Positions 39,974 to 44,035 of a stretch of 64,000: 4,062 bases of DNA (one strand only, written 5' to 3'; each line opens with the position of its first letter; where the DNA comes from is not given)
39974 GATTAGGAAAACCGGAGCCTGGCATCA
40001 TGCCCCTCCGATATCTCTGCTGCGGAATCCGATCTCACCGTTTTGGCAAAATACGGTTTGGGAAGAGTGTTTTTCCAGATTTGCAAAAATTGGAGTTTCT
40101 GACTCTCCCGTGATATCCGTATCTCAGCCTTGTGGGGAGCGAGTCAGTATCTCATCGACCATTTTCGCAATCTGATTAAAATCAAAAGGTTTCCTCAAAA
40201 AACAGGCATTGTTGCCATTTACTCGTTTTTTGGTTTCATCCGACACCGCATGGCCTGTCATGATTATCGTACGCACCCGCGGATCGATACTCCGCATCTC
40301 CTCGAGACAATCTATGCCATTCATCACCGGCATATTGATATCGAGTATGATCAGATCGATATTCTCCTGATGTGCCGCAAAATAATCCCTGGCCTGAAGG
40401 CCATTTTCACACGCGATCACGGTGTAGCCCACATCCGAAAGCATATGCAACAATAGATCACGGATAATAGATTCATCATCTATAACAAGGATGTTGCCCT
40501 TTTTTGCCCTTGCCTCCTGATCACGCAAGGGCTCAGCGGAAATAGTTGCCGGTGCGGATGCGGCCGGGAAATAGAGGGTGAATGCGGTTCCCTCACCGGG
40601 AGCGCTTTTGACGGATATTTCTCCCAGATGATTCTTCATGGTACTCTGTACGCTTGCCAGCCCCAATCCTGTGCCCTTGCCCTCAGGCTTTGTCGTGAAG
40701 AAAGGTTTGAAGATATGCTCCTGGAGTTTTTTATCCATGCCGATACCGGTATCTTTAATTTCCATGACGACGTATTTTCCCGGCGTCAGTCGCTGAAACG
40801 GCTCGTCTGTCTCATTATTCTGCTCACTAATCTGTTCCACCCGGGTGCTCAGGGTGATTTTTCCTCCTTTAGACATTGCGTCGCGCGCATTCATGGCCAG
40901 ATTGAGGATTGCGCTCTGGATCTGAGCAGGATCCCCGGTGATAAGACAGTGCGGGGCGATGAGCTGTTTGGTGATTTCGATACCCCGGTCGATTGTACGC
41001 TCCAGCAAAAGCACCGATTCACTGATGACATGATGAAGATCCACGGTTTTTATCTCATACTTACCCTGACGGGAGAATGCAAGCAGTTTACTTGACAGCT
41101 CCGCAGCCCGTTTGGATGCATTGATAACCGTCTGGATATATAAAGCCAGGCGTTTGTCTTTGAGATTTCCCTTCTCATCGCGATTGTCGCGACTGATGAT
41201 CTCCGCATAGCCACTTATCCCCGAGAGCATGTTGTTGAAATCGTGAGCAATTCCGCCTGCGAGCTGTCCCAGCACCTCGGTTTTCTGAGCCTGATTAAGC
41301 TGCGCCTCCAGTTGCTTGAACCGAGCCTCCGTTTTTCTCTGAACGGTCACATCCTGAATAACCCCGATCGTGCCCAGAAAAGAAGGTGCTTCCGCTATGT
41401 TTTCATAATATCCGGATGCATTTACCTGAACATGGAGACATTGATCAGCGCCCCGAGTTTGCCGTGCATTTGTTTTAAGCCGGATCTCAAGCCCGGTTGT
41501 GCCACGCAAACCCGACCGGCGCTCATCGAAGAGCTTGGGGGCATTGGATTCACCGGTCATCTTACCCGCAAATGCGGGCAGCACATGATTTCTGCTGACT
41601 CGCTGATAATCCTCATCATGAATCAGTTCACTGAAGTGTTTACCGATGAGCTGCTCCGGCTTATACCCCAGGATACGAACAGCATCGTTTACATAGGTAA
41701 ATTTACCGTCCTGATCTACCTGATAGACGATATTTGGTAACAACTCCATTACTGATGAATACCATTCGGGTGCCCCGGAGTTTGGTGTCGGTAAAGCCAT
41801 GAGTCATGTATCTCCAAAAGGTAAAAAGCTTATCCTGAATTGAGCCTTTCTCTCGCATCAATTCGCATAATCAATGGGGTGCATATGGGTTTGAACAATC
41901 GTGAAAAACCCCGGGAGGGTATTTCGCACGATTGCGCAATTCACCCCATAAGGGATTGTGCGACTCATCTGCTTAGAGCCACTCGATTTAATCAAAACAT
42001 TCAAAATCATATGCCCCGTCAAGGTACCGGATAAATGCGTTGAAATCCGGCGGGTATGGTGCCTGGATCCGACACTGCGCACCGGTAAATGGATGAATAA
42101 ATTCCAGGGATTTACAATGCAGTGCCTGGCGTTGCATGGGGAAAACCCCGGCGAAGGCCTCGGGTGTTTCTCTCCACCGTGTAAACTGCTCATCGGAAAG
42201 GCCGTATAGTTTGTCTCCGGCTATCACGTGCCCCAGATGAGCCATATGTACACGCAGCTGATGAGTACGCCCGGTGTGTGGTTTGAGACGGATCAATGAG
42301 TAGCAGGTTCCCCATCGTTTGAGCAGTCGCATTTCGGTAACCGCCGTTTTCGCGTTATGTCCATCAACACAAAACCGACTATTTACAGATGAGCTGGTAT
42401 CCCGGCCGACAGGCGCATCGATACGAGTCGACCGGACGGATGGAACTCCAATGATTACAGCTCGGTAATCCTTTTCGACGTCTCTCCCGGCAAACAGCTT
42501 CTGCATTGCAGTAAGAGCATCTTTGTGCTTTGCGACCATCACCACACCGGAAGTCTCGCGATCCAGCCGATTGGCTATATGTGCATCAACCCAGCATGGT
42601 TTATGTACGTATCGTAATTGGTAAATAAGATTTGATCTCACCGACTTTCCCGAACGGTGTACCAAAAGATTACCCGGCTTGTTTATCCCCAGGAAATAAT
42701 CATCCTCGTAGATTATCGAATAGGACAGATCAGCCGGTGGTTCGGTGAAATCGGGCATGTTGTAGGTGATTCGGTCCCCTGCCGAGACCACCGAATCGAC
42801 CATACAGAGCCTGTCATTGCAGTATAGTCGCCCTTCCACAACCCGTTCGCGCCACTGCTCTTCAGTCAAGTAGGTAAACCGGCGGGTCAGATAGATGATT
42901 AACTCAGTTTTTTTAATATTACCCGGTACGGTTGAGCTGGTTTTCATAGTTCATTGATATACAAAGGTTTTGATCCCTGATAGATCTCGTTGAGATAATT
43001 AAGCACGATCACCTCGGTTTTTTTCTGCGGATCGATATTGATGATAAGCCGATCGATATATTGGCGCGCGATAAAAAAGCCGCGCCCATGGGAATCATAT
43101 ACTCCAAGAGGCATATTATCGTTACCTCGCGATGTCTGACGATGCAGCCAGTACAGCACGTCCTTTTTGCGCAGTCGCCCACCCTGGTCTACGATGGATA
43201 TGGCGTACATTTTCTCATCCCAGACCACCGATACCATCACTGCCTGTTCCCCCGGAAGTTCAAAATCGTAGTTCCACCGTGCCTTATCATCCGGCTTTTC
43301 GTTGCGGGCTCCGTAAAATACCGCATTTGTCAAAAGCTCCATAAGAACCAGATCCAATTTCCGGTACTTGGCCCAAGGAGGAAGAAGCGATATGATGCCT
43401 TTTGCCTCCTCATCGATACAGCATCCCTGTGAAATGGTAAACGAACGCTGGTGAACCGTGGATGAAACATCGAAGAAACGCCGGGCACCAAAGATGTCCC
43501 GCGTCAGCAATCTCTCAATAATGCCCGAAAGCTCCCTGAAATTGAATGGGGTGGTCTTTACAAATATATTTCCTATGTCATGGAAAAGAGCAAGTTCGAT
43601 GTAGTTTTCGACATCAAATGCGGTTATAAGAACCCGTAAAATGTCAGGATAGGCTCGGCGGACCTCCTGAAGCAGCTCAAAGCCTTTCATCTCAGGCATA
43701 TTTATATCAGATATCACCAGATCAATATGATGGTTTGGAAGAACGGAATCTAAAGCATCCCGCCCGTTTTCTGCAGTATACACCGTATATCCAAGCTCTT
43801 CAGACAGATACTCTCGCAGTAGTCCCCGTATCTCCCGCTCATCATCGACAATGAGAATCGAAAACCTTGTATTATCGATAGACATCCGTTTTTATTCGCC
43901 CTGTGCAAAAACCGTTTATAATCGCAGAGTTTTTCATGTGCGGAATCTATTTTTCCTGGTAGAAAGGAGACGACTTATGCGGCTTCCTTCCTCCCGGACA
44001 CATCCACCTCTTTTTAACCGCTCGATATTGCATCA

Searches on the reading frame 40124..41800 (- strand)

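Call 40: search_protein_families(library=pfam, proteins=[window:40124-41800:-], max_evalue=0.00001)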
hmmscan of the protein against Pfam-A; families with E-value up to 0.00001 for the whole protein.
window:40124-41800:- (558 aa): 6 families
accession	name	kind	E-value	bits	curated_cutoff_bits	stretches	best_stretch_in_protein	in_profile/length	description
PF00072.30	Response_reg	-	1.8e-23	83.3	30.2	1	437-548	1-110/111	Response regulator receiver domain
PF02518.31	HATPase_c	-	4.3e-22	79.1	26.4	1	289-414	1-110/111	Histidine kinase-, DNA gyrase B-, and HSP90-like ATPase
PF00989.32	PAS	-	3.3e-10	40.4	22.6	1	14-69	3-57/113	PAS fold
PF00512.31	HisKA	-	5.9e-09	36.3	26.9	1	177-245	2-63/66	His Kinase A (phospho-acceptor) domain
PF08448.16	PAS_4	-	9.9e-08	32.6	23.1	1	20-70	3-54/110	PAS fold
PF13426.13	PAS_9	-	2.2e-06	28.3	27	1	25-67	4-47/103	PAS domain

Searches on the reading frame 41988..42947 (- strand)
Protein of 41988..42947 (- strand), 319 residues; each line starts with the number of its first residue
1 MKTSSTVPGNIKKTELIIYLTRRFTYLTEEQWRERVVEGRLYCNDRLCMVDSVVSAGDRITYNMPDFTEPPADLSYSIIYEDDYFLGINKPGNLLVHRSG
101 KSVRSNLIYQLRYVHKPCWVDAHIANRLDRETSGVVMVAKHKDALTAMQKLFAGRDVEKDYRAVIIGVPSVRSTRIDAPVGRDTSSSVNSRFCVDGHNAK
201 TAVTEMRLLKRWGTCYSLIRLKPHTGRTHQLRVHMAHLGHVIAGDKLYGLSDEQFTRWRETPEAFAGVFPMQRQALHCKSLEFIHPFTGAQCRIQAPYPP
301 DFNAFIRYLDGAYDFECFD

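Call 40: search_protein_families(library=pfam, proteins=[window:41988-42947:-], max_evalue=0.00001)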
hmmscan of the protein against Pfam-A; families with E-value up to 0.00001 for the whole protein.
window:41988-42947:- (319 aa): 1 family
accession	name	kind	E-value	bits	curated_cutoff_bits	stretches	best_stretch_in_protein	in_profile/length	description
PF00849.27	PseudoU_synth_2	-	2.5e-27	96.4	26.8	1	86-237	3-152/152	RNA pseudouridylate synthase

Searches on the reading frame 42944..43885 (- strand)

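Call 40: search_protein_families(library=pfam, proteins=[window:42944-43885:-], max_evalue=0.00001)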
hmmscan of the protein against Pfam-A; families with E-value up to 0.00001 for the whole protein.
window:42944-43885:- (313 aa): 1 family
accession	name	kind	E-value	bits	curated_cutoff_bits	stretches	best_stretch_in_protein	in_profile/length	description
PF00072.30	Response_reg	-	1.4e-21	77.2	30.2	1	10-118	1-105/111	Response regulator receiver domain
